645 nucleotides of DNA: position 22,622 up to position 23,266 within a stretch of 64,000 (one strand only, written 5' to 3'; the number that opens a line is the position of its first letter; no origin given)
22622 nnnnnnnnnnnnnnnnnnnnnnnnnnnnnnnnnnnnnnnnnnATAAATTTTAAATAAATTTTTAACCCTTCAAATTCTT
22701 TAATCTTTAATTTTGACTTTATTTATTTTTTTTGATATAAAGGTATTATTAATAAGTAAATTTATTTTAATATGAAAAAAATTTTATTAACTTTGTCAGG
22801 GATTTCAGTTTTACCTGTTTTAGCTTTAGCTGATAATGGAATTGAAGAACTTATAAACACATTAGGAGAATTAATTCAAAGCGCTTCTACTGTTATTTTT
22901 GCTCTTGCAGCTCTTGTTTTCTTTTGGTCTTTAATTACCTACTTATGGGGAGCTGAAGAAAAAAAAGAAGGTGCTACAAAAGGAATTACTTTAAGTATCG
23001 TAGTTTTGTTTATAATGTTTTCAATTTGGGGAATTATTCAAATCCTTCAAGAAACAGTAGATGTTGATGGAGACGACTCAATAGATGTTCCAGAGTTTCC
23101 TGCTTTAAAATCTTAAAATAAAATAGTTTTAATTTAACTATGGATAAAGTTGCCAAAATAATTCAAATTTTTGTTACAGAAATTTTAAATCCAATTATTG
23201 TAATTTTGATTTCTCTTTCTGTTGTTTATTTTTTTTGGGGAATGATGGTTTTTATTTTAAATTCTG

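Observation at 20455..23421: Tandem array of five VirB2/TrbC-like pilin paralogs, one with a roughly 330-aa acidic N-terminal extension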

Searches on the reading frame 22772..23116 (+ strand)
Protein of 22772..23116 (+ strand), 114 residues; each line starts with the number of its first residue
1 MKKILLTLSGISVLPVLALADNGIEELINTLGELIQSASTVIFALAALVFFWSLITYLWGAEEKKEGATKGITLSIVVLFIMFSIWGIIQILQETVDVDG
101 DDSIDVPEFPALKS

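Call 3: search_protein_families(library=pfam, proteins=[window:22772-23116:+], max_evalue=1)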
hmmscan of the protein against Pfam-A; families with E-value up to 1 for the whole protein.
window:22772-23116:+ (114 aa): 11 families
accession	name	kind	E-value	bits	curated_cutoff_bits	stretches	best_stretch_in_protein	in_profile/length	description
PF20535.3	DUF6750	-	3.7e-06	27.4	27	1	6-98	29-122/128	Family of unknown function (DUF6750)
PF18895.5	T4SS_pilin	-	5.3e-06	26.9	26.6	1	21-92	2-71/71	Type IV secretion system pilin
PF13687.11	DUF4153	-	0.0021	17.7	27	1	12-69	101-159/373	Domain of unknown function (DUF4153)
PF03553.21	Na_H_antiporter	-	0.0035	17.1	23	1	4-96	90-181/303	Na+/H+ antiporter family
PF00335.26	Tetraspanin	-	0.036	14.1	32.1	1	4-94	10-101/225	Tetraspanin family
PF00520.37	Ion_trans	-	0.078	12.6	25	1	22-99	113-201/241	Ion transport protein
PF14808.11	TMEM164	-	0.11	12.4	25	1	41-89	8-61/217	TMEM164 family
PF02117.22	7TM_GPCR_Sra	-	0.13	11.6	24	1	34-89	108-162/328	Serpentine type 7TM GPCR chemoreceptor Sra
PF11992.13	TgpA_N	-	0.15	11.4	30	1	36-83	122-175/333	TgpA N-terminal domain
PF04277.18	OAD_gamma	-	0.41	11.8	27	1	39-70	12-43/76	Oxaloacetate decarboxylase, gamma chain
PF12420.13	DUF3671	-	0.43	10.5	34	1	31-92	151-203/223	Fam-L, Fam-M like protein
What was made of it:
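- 22772..23116 (+): p4, a middle-type (T3) pilin of 114 aa. PF18895 26.9 bits (call 3).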

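Call 4: search_protein_families(library=ncbifam, proteins=[window:22772-23116:+], max_evalue=1)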
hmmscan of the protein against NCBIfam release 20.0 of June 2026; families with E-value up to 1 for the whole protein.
window:22772-23116:+ (114 aa): 6 families
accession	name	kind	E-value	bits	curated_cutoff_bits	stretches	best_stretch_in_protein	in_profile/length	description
NF045890.1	conj_pls20_p028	equivalog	2.9e-05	23.1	150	1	30-97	57-125/377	pLS20_p028 family conjugation system transmembrane protein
TIGR03648.1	Na_symport_lg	subfamily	0.005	15.3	320.75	1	35-90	433-488/547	VC_2705 family sodium/solute symporter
NF045849.1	ICE_MMCAP2_0565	equivalog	0.0073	16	40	1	24-92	2-76/80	Mbov_0395 family pilin-like conjugal transfer protein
TIGR03662.1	Chlor_Arch_YYY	subfamily_domain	0.024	13.2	300.25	1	41-109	524-591/727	chlor_Arch_YYY domain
TIGR04286.1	MSEP-CTERM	equivalog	0.03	12.2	150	1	12-97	13-97/920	MSEP-CTERM sorting domain-containing protein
TIGR00912.1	2A0309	subfamily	0.047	13.1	139.55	1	3-85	142-232/357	endospore germination permease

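Call 89: search_protein_families(library=phrogs, proteins=[window:22772-23116:+], max_evalue=0.01)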
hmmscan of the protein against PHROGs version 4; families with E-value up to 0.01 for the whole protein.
window:22772-23116:+ (114 aa): 0 families
